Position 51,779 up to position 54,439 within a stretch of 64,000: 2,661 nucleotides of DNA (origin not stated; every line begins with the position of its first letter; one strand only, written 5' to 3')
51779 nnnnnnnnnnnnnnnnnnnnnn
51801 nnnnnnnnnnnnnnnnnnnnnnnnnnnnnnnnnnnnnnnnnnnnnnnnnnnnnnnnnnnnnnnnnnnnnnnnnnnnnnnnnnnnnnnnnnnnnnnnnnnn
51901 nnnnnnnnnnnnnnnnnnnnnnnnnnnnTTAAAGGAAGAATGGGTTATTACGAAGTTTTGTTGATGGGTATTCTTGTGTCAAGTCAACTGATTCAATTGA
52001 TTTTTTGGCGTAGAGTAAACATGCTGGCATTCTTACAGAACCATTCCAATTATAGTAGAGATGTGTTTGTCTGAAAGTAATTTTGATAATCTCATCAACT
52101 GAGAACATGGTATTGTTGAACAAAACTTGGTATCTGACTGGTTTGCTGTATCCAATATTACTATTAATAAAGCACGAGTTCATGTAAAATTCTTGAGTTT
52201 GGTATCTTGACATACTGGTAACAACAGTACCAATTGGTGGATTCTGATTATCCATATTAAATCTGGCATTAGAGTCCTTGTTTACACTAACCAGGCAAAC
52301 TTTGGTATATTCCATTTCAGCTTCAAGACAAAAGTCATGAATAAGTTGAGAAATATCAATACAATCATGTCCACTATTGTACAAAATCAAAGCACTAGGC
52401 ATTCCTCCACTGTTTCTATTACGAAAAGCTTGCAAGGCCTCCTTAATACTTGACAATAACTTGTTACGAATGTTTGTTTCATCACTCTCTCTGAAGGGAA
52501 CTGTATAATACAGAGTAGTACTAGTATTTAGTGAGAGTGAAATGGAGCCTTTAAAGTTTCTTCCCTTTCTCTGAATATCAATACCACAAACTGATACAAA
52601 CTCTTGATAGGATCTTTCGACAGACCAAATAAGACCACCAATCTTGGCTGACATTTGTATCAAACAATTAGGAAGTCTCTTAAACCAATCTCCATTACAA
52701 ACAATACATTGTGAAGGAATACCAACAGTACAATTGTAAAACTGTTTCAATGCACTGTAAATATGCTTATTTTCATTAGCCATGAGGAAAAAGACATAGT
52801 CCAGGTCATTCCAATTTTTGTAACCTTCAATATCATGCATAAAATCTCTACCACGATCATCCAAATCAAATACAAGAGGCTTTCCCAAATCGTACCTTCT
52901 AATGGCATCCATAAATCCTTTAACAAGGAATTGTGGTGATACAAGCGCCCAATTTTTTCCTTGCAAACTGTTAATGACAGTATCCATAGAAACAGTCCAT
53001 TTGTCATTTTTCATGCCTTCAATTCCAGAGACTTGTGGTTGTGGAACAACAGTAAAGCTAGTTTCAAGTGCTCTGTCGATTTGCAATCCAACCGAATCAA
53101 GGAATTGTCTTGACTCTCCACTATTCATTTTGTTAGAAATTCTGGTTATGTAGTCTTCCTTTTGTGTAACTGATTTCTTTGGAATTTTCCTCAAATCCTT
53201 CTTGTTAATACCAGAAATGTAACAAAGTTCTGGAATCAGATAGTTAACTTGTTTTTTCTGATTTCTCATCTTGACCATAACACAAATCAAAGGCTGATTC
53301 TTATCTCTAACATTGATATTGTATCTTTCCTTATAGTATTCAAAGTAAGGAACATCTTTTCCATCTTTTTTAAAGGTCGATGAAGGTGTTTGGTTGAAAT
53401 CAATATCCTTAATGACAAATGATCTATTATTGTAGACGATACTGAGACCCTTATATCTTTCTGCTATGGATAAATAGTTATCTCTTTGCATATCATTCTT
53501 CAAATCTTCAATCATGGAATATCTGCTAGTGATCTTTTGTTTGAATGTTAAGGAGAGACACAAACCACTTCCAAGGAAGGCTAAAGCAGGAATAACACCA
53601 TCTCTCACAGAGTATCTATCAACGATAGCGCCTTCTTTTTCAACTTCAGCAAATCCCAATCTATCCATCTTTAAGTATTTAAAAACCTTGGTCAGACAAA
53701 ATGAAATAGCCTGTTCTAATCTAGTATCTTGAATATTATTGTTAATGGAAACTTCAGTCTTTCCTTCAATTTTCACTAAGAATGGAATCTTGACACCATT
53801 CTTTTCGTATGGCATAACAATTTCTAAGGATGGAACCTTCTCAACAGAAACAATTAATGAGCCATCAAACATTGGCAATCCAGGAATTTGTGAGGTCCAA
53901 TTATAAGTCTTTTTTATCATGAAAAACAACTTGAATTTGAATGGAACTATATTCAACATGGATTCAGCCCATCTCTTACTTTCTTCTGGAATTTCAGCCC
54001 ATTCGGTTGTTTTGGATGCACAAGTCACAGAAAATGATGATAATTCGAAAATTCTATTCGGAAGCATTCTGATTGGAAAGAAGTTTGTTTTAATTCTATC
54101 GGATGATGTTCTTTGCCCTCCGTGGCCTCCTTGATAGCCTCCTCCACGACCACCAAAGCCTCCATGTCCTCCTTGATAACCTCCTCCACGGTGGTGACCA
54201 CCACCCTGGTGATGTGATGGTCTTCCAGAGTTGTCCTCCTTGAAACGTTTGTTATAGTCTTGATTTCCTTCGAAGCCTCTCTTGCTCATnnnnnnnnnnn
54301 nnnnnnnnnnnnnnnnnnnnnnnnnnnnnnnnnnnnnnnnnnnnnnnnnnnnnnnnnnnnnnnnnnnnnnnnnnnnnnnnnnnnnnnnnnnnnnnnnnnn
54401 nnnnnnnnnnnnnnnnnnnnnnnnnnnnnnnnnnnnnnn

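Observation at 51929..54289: Argonaute/PIWI with an RGG-repeat N-terminus and a possibly incomplete catalytic triad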

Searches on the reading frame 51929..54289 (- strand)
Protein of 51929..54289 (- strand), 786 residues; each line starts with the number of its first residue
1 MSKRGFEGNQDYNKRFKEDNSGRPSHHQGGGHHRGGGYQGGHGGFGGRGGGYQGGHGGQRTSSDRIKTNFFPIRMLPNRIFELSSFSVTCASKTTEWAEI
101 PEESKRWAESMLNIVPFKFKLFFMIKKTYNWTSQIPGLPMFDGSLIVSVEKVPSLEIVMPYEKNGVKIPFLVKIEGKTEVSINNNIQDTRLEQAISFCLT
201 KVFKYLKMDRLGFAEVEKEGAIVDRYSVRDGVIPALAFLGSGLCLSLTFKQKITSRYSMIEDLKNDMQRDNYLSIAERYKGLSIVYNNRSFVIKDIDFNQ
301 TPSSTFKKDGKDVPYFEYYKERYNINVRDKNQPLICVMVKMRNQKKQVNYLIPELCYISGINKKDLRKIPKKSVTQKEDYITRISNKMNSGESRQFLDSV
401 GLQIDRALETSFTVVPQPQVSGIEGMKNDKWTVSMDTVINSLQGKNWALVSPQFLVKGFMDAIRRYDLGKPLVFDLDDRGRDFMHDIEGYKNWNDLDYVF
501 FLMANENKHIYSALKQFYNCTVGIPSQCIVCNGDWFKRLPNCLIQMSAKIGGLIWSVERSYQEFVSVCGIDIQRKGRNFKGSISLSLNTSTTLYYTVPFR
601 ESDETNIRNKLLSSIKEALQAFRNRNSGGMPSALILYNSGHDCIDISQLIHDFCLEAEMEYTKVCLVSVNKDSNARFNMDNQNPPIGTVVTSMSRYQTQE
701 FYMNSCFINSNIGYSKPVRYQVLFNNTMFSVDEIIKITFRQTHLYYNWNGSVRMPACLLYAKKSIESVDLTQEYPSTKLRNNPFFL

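Call 3: search_protein_families(library=pfam, proteins=[window:51929-54289:-], max_evalue=1)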
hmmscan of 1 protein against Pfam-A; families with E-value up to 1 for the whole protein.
window:51929-54289:- (786 aa): 2 families
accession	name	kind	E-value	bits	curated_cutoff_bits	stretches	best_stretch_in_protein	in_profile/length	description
PF02171.23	Piwi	-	7.8e-35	121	28.9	1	499-764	2-293/302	Piwi domain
PF02170.28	PAZ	-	2.9e-21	76.1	28.8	1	260-368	4-112/123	PAZ domain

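Call 4: search_solved_structures(query=window:51929-54289:-, max_evalue=0.01, show_alignments=3)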
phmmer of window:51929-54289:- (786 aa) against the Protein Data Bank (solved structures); distinct sequences matched with E-value up to 0.01: 41.
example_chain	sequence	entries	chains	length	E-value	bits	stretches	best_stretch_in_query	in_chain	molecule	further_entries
6kr6_A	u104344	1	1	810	2.1e-45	158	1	285-768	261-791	Protein piwi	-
9s0z_B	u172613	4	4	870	4.6e-39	137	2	467-783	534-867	Piwi-like protein 1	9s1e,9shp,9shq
7yfq_A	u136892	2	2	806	5.8e-31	110.3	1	177-785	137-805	Piwi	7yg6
7kx7_A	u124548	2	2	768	6.9e-31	110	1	177-785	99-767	Piwi-A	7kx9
9iiy_A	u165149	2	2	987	1.7e-30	108.7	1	177-785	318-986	Piwi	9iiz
7yfy_A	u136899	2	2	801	9e-30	106.3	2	478-786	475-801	Piwi-like protein 2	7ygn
9ij0_A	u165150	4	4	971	1.9e-29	105.3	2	478-786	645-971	Piwi-like protein 2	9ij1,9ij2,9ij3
9ij5_A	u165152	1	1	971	2.8e-29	104.7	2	478-786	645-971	Piwi-like protein 2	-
9ij4_A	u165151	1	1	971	3.8e-29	104.2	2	478-786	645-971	Piwi-like protein 2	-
7yfx_A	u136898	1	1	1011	4.7e-29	104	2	495-786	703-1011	Piwi-like protein 2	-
5guh_A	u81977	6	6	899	1.4e-27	99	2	502-764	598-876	PIWI | Piwi-like protein Siwi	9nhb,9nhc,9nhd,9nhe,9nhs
8r3z_A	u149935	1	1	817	3.9e-21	77.8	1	283-769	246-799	HrAgo1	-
3o7v_X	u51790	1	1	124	2.9e-15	58.3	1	285-364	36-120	Piwi-like protein 1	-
3o3i_X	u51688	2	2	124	3.9e-15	57.9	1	285-364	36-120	Piwi-like protein 1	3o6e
2xfm_A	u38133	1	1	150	4.6e-15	57.7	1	281-364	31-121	PIWI-LIKE PROTEIN 1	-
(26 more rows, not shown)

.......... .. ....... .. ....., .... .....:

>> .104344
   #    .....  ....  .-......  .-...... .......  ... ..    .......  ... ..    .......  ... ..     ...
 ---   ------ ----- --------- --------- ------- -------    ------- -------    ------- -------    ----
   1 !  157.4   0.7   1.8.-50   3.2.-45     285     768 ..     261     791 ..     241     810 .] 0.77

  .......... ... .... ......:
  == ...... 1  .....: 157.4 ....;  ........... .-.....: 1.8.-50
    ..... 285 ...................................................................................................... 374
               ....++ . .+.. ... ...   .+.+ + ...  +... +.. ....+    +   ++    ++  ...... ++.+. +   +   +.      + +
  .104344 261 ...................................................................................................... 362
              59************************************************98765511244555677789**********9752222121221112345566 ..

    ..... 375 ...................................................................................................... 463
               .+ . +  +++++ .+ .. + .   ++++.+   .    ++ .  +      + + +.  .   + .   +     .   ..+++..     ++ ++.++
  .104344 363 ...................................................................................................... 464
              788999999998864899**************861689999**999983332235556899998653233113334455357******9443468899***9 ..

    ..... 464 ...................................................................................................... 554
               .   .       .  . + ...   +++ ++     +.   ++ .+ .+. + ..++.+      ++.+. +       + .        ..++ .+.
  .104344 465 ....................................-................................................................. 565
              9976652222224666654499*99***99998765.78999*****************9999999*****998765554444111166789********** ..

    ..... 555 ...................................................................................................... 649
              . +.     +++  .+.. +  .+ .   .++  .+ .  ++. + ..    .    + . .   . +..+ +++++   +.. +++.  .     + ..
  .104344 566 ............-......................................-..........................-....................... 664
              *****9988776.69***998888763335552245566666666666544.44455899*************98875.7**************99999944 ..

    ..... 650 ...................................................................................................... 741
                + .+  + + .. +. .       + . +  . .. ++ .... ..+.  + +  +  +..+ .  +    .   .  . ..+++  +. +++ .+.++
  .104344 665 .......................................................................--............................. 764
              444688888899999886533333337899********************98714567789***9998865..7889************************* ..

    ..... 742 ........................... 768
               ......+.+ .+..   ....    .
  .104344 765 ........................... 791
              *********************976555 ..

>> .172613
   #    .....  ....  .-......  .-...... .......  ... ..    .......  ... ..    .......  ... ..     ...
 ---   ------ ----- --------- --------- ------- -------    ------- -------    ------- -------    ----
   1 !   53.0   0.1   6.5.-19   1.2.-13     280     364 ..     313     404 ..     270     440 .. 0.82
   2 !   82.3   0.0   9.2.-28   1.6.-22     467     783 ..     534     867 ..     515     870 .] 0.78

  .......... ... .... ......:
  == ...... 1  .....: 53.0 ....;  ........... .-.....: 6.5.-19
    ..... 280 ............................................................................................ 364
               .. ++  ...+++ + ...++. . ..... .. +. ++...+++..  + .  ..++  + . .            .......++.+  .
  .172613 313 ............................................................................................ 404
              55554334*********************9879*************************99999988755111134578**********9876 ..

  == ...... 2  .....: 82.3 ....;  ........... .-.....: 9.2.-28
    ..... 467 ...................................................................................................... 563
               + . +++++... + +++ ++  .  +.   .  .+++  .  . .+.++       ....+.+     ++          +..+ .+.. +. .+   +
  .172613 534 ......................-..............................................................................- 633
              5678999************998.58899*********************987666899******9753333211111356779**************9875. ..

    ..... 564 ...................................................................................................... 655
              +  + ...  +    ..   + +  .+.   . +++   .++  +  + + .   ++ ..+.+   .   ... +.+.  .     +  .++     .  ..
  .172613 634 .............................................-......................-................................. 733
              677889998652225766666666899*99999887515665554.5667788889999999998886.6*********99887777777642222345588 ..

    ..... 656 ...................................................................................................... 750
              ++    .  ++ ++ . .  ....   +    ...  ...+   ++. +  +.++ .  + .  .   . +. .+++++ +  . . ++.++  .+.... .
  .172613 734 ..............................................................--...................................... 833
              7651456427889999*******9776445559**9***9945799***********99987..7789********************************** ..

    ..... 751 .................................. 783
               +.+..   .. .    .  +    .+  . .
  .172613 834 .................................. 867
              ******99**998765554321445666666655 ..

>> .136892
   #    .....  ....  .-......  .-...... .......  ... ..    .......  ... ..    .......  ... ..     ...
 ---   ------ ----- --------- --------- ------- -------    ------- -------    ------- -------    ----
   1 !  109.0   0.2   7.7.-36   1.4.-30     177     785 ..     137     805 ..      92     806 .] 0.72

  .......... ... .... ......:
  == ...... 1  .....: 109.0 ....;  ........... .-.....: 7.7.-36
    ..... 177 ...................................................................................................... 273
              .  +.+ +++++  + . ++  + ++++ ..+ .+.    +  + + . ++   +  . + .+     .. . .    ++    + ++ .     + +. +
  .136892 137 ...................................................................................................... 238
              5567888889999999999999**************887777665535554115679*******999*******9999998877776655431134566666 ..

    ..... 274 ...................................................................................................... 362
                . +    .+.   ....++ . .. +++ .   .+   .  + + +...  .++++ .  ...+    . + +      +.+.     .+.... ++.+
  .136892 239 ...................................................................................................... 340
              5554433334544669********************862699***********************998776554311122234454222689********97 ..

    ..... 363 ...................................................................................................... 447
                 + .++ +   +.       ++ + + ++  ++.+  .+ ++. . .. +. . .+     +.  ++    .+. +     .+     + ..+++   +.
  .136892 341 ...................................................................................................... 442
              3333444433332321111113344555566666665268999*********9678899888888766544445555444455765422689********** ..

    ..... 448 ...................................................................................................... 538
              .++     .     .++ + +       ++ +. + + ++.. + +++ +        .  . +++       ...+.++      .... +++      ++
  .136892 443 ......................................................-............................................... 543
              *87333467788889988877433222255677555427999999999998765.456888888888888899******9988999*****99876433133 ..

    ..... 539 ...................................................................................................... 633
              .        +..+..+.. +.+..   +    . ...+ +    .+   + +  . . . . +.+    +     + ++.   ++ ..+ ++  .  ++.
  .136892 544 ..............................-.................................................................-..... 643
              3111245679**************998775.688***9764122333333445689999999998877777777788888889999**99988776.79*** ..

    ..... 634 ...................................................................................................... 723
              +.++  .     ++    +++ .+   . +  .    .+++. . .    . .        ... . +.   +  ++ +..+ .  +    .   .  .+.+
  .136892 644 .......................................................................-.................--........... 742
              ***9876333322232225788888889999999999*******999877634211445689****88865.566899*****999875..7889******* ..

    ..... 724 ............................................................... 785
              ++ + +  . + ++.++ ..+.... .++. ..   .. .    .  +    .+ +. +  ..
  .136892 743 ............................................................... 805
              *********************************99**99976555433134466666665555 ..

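Call 5: find_homologous_proteins(query=window:51929-54289:-, max_evalue=0.00001)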
Query window:51929-54289:- (786 aa): 14 proteins with E <= 0.00001 among 8000 candidates.
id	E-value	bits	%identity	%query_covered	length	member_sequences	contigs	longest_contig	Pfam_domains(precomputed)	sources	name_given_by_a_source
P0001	5.4e-298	1008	98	57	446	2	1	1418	PF02171.24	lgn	-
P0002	5.6e-185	635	41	97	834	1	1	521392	PF02170.29,PF02171.24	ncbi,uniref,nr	ncbi:hypothetical protein C9374_007573 [Naegleria lovaniensis]|uniref:Uncharacterized protein n=1 Ta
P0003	2.7e-171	589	41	91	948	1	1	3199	PF02170.29,PF02171.24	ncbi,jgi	jgi:aubergine-like protein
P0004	1.7e-157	544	45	73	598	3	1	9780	PF02170.29,PF02171.24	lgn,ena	-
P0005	1.7e-38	150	25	88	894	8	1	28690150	PF23278.2,PF02170.29,PF02171.24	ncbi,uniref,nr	ncbi:protein argonaute-3-like [Drosophila nasuta]|uniref:protein argonaute-3-like n=1 Tax=Drosophila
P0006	3.4e-36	143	27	69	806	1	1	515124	PF23278.2,PF02170.29,PF02171.24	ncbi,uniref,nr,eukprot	ncbi:piwi-like Twi9p protein (macronuclear) [Tetrahymena thermophila SB210]|uniref:Piwi-like Twi9p p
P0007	3.6e-36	142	27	61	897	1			PF23278.2,PF02170.29,PF02171.24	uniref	uniref:Piwi domain-containing protein n=2 Tax=Cuerna arida TaxID=1464854 RepID=A0A1B6F8K3_9HEMI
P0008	4.8e-36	142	27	67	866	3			PF05831.17,PF23278.2,PF02170.29,PF16486.12,PF02171.24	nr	nr:piwi-like protein 1 [Pogona vitticeps] XP_020644547.1 piwi-like protein 1 [Pogona vitticeps] XP_0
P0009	8.5e-36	141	26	72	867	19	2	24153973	PF23278.2,PF02170.29,PF02171.24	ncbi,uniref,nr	ncbi:protein argonaute-3 [Drosophila simulans]|uniref:Argonaute 3 n=1 Tax=Drosophila simulans TaxID=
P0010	1.4e-35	140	27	64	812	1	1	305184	PF23278.2,PF02170.29,PF02171.24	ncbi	ncbi:hypothetical protein ABPG72_022273 [Tetrahymena utriculariae]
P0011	7.7e-27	112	24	68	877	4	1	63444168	PF02170.29,PF02171.24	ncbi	ncbi:hypothetical protein ACKWTF_004499 [Chironomus riparius]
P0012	3.7e-24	103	24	56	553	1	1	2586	PF02170.29,PF02171.24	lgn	-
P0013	1.3e-21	94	24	56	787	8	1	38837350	PF23278.2,PF02170.29,PF02171.24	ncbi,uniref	ncbi:protein argonaute-3 isoform X2 [Drosophila kikkawai]|uniref:Protein argonaute-3 isoform X2 n=1 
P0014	1.2e-14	71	23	45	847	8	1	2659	PF02170.29,PF02171.24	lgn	-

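Call 10: find_encoding_contigs(protein=P0001, flank=5000, max_places=4)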
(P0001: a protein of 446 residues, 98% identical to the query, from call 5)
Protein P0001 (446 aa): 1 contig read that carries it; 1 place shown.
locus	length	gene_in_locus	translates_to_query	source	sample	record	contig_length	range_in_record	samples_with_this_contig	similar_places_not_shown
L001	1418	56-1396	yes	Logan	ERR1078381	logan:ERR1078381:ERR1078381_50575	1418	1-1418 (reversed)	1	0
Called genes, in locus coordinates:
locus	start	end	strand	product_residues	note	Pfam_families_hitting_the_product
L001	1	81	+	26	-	?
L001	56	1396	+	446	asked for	PF02171:Piwi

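Call 37: search_protein_representatives(protein=window:51929-54289:-)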
Query: 786 residues. Proteins with E-value up to 0.001 (for the whole library): 1879; up to 1e-10: 649; up to 1e-30: 82. The best 150 are listed.
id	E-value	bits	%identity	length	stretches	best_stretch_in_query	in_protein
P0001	1.7e-298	1008.2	98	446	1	341-786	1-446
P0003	8.6e-172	589.2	42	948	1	12-785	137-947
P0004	5.4e-158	543.6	48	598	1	217-785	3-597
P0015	3.6e-77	276.3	33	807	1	223-786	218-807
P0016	2.4e-61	224.0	31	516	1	286-786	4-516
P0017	1.7e-45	171.5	31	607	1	278-786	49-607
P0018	2.1e-45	171.3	27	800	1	191-785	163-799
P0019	7.5e-44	166.2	31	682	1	195-764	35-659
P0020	2.7e-41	157.7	33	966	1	285-765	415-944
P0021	5.0e-41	156.8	30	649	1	224-786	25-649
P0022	2.7e-40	154.4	28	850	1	261-786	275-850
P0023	1.3e-39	152.1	28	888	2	474-763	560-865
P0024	2.8e-39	151.0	31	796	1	285-765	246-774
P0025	8.6e-39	149.4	31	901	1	199-765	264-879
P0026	1.5e-38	148.6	29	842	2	447-764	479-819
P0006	1.1e-36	142.5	30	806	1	257-786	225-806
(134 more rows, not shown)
